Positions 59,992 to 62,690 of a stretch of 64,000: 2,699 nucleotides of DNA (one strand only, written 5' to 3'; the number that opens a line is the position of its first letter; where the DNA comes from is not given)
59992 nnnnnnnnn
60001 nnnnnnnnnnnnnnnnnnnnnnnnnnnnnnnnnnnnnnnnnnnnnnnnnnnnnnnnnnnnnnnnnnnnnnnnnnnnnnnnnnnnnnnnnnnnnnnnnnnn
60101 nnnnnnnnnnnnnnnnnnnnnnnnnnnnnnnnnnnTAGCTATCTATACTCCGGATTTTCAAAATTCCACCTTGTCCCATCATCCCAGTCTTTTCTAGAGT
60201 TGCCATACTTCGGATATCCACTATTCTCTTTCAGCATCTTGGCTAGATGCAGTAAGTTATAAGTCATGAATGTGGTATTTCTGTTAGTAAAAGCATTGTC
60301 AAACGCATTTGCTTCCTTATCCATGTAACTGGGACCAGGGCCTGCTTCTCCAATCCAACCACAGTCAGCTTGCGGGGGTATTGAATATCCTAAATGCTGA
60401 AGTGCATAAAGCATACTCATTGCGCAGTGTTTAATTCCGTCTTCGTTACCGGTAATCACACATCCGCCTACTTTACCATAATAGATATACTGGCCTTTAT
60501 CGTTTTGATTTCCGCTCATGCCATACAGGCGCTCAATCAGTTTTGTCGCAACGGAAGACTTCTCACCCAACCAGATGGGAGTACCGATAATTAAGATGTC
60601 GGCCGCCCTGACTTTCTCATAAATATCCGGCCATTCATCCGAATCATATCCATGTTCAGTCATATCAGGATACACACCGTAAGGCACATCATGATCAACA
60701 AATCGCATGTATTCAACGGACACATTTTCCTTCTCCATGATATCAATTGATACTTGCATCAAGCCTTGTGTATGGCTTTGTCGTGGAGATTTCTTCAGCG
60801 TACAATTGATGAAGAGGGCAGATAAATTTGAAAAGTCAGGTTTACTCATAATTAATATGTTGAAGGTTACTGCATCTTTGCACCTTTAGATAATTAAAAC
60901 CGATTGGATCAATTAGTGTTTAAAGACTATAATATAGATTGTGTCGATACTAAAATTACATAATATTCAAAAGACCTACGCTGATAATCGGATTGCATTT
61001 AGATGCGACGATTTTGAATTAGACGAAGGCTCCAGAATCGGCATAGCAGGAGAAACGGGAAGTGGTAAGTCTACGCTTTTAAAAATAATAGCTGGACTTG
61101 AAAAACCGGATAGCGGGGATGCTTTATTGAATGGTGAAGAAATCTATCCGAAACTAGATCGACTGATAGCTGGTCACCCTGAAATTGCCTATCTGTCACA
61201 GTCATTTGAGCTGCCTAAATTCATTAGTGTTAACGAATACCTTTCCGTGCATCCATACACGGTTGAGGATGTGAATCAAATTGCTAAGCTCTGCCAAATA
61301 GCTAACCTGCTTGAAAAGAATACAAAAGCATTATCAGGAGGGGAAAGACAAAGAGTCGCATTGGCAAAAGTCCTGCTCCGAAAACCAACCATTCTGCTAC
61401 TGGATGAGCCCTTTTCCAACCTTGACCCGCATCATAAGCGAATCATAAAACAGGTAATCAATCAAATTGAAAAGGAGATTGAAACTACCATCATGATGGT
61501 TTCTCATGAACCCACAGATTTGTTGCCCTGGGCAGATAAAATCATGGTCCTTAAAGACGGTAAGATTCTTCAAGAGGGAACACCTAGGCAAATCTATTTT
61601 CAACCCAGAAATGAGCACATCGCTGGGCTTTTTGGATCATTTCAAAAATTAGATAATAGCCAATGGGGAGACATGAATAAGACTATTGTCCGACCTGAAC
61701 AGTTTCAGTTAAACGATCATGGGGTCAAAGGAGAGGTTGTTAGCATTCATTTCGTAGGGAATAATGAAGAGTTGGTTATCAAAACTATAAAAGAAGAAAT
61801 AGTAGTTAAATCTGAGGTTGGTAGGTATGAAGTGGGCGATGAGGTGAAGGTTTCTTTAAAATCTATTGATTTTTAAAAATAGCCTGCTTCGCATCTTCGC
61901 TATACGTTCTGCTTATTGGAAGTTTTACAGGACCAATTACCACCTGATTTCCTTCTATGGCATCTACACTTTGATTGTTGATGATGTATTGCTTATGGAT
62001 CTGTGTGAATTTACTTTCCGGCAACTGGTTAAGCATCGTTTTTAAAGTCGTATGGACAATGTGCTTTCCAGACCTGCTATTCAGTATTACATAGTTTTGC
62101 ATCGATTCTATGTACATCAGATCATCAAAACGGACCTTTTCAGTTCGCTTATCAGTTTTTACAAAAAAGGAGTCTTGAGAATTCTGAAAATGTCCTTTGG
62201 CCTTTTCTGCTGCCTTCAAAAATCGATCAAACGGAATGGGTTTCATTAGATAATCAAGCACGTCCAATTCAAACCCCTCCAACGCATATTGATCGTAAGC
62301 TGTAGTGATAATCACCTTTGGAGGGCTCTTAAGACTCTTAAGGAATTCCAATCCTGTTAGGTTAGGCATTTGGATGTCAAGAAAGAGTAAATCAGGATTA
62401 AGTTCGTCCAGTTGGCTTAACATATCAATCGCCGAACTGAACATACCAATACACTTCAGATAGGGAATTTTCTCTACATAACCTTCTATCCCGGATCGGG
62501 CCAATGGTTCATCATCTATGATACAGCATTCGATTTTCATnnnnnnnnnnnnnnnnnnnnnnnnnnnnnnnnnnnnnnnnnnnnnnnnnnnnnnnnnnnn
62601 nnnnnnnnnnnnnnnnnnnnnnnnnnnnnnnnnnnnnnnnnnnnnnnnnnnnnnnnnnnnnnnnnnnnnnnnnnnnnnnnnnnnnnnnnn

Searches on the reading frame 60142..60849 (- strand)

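Call 16: search_protein_families(library=pfam, proteins=[window:60142-60849:-], max_evalue=0.01)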
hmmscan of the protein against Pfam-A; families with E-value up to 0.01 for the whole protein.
window:60142-60849:- (236 aa): 2 families
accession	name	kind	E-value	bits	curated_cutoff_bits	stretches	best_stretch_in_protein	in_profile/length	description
PF03358.20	FMN_red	-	6.4e-14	52.2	24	1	21-159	9-141/152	NADPH-dependent FMN reductase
PF02525.22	Flavodoxin_2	-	0.0028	17.8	27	1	19-109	7-106/198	Flavodoxin-like fold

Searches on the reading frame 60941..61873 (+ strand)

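Call 16: search_protein_families(library=pfam, proteins=[window:60941-61873:+], max_evalue=0.01)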
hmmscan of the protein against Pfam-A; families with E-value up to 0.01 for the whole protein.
window:60941-61873:+ (311 aa): 7 families
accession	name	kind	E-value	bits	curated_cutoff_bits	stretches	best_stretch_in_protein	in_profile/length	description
PF00005.33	ABC_tran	-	5.5e-30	105.2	25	1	24-158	5-136/137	ABC transporter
PF13304.12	AAA_21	-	1.3e-08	35.8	27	1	137-191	243-300/304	AAA domain, putative AbiEii toxin, Type IV TA system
PF08402.16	TOBE_2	-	9.4e-06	26.1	21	1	250-307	3-69/76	TOBE domain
PF02463.25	SMC_N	-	1.7e-05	24.8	40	1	118-190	121-198/220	RecF/RecN/SMC N terminal domain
PF13476.12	AAA_23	-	0.0018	19.4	27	1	4-50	2-39/201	AAA domain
PF13555.12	AAA_29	-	0.0028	17.8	27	1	23-47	15-39/61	P-loop containing region of AAA domain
PF13558.12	SbcC_Walker_B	-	0.0067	17.1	27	0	124-165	26-80/90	SbcC/RAD50-like, Walker B motif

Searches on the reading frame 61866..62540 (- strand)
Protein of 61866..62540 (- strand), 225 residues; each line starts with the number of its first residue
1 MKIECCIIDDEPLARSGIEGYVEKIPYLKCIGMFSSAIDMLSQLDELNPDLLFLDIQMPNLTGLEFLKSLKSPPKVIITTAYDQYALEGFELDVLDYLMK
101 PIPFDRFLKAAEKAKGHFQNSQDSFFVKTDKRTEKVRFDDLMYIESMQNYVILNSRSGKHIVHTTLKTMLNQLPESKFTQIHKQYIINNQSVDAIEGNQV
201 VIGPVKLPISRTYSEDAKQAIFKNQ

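Call 16: search_protein_families(library=pfam, proteins=[window:61866-62540:-], max_evalue=0.01)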
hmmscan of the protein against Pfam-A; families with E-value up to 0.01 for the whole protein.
window:61866-62540:- (225 aa): 2 families
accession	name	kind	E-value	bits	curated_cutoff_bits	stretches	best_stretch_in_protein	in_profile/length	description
PF00072.30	Response_reg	-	2e-19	70.2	30.2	1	6-111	2-110/111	Response regulator receiver domain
PF04397.21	LytTR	-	8.5e-17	61.6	22.6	1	132-221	2-97/98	LytTr DNA-binding domain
